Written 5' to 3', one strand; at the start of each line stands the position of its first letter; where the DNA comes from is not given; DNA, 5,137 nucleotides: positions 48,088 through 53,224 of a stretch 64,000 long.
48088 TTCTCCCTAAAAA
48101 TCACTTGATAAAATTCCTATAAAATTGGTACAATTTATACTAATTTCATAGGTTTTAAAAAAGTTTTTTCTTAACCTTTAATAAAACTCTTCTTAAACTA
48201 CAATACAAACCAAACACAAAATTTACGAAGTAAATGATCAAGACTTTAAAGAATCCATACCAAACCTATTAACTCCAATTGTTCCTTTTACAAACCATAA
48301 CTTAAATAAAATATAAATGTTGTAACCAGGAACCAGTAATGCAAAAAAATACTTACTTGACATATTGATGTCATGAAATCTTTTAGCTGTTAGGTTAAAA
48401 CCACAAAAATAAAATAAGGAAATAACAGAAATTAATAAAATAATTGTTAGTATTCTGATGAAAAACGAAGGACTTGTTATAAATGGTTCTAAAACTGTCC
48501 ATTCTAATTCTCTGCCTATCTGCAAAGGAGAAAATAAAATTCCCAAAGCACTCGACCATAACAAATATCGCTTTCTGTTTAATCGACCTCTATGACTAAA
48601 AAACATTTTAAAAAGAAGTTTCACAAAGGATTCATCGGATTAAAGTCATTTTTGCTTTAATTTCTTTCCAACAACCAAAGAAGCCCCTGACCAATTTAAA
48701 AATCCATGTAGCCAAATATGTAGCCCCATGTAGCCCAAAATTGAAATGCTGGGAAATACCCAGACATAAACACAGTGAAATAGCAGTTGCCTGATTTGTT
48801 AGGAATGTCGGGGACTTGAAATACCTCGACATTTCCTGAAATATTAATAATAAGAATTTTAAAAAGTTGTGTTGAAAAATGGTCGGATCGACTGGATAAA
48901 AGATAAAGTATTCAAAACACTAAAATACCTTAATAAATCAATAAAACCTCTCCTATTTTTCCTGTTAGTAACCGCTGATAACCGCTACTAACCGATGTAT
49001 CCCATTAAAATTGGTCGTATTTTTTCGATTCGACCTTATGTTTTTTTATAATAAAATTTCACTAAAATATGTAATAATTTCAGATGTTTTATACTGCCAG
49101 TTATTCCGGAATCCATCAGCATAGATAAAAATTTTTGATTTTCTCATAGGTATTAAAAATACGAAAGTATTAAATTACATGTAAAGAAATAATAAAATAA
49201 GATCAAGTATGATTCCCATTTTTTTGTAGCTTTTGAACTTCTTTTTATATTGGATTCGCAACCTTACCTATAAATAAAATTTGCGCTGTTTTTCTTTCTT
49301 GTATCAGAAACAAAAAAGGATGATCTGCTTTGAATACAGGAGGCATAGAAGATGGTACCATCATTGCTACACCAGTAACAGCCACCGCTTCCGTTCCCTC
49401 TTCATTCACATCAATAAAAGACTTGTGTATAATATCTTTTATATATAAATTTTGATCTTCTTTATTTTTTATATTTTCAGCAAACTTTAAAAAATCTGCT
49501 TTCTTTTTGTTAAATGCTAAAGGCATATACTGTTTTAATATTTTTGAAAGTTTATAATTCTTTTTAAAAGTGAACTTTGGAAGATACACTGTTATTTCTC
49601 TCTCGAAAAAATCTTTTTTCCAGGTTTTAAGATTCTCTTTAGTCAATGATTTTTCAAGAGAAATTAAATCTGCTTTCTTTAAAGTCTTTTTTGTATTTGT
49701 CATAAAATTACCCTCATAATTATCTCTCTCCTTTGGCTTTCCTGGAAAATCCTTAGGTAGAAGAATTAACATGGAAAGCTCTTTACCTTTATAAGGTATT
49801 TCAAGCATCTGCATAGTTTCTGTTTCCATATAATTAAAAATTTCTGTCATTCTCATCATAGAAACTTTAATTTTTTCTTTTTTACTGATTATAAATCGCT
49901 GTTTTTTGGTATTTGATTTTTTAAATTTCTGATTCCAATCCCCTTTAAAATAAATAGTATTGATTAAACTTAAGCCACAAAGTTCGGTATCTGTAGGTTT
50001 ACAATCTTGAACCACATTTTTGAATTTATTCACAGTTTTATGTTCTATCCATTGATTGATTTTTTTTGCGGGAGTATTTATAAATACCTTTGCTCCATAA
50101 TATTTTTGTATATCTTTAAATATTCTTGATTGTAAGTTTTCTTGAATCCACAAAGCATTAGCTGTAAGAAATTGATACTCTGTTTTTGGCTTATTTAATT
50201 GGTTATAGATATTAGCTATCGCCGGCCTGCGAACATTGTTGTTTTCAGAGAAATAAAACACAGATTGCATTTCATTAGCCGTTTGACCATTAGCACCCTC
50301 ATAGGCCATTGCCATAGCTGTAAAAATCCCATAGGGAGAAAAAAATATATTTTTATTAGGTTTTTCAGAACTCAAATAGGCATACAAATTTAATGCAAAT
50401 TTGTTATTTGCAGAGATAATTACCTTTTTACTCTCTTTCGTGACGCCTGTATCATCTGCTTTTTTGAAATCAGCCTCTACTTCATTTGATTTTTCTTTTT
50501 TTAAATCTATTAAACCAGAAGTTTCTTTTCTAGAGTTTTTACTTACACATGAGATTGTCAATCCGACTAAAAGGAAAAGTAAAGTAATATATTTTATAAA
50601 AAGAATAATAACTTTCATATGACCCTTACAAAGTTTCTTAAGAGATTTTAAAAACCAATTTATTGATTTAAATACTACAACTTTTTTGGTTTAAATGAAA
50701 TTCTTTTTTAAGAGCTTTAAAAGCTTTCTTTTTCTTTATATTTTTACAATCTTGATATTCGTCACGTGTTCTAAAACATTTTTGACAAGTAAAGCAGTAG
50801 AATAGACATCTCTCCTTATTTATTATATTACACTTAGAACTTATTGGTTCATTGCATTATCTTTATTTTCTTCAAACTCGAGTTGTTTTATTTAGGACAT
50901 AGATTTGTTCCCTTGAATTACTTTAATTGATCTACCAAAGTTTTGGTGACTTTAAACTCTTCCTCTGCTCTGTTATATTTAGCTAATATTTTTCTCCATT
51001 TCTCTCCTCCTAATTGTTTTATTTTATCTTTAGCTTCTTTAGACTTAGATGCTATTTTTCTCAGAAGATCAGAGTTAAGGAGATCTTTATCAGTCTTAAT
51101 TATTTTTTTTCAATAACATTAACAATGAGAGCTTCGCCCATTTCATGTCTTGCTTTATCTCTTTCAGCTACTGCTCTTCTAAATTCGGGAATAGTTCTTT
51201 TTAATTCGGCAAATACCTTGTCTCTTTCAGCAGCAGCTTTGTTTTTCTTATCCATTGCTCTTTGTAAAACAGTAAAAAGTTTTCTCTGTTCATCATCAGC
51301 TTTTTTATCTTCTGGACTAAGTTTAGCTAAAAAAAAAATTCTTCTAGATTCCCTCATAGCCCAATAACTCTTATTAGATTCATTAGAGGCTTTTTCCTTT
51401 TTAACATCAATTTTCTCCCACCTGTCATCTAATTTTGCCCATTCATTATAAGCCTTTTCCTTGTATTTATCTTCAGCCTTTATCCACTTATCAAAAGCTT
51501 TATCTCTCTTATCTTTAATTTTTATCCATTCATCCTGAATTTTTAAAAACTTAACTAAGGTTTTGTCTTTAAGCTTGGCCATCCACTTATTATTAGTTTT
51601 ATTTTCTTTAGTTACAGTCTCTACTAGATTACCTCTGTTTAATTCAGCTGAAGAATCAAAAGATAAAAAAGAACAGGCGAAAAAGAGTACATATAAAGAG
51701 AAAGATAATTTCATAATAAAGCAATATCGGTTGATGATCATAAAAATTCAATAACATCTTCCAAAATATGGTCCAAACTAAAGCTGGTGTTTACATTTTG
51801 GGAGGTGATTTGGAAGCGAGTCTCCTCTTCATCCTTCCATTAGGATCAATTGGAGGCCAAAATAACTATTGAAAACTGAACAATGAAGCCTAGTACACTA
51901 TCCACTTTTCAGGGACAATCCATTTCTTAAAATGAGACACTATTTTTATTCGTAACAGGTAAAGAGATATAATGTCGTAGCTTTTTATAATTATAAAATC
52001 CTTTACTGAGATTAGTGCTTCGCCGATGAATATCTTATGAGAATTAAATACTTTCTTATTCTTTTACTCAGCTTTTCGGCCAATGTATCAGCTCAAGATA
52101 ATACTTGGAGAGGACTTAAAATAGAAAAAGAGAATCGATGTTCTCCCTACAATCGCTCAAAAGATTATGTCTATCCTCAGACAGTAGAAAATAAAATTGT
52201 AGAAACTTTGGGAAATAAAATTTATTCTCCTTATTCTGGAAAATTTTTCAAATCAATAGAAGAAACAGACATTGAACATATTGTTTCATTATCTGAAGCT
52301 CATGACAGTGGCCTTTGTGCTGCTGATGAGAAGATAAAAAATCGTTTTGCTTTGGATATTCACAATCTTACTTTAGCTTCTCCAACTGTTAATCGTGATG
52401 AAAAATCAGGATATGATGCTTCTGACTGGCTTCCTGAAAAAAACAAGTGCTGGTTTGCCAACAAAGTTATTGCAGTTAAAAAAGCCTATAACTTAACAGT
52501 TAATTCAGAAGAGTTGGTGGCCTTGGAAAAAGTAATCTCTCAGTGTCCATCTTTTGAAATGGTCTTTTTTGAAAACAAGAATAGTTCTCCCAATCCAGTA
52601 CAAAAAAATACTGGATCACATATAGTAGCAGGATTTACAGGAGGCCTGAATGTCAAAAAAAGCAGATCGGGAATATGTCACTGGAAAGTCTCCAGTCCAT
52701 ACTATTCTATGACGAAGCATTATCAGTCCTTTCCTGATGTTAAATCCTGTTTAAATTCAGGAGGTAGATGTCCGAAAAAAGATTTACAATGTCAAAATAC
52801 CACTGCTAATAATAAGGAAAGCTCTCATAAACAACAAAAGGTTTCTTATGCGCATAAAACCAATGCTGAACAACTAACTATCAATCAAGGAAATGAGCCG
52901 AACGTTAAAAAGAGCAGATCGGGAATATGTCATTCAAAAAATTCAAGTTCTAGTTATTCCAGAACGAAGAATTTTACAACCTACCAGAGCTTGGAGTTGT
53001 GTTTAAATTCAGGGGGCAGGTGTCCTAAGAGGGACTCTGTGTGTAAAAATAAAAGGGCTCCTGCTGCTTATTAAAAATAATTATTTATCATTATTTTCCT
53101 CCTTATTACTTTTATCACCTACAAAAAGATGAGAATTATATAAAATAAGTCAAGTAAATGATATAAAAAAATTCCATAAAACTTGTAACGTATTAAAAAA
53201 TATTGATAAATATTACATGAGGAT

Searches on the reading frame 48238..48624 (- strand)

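Call 34: search_protein_families(library=pfam, proteins=[window:48238-48624:-], max_evalue=0.01)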
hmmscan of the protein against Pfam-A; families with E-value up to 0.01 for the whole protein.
window:48238-48624:- (128 aa): 1 family
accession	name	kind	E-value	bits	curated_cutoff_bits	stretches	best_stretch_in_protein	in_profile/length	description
PF05656.20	DUF805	-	1e-12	48.9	25.7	1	8-122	1-110/111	Protein of unknown function (DUF805)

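Call 99: search_protein_families(library=padloc, proteins=[window:48238-48624:-], max_evalue=0.001)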
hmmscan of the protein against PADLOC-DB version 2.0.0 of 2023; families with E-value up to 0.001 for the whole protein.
window:48238-48624:- (128 aa): 0 families

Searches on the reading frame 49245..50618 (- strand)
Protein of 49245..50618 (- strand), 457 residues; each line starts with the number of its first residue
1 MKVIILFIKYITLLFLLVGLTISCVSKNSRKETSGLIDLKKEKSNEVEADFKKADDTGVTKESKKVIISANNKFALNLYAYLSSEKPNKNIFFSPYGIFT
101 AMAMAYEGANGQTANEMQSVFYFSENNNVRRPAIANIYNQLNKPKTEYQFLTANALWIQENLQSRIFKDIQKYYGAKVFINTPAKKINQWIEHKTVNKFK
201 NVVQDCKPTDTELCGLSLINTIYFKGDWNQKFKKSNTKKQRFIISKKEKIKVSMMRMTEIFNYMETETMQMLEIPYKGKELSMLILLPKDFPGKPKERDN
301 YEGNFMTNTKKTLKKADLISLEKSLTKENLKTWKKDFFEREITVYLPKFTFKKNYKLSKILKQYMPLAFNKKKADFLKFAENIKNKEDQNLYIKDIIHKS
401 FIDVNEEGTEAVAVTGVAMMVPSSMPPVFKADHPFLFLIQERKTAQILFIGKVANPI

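Call 34: search_protein_families(library=pfam, proteins=[window:49245-50618:-], max_evalue=0.01)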
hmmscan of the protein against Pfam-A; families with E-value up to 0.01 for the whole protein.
window:49245-50618:- (457 aa): 3 families
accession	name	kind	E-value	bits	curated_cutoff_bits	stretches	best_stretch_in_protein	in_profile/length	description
PF00079.25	Serpin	-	6.1e-94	315.7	27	1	70-456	2-370/370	Serpin (serine protease inhibitor)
PF00329.25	Complex1_30kDa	-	0.0034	18.4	22.5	1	252-299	70-117/124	Respiratory-chain NADH dehydrogenase, 30 Kd subunit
PF19643.4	DUF6146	-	0.007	16.6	27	0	13-55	2-44/133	Family of unknown function (DUF6146)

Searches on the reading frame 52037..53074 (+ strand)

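Call 34: search_protein_families(library=pfam, proteins=[window:52037-53074:+], max_evalue=0.01)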
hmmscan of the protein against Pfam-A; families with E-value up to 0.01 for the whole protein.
window:52037-53074:+ (345 aa): 1 family
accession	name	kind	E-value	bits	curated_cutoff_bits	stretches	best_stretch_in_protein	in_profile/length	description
PF07510.16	GmrSD_C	-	7.5e-08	32.8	23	1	61-163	31-135/138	GmrSD restriction endonucleases, C-terminal domain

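Call 99: search_protein_families(library=padloc, proteins=[window:52037-53074:+], max_evalue=0.001)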
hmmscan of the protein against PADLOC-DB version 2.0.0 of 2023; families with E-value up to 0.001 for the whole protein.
window:52037-53074:+ (345 aa): 0 families
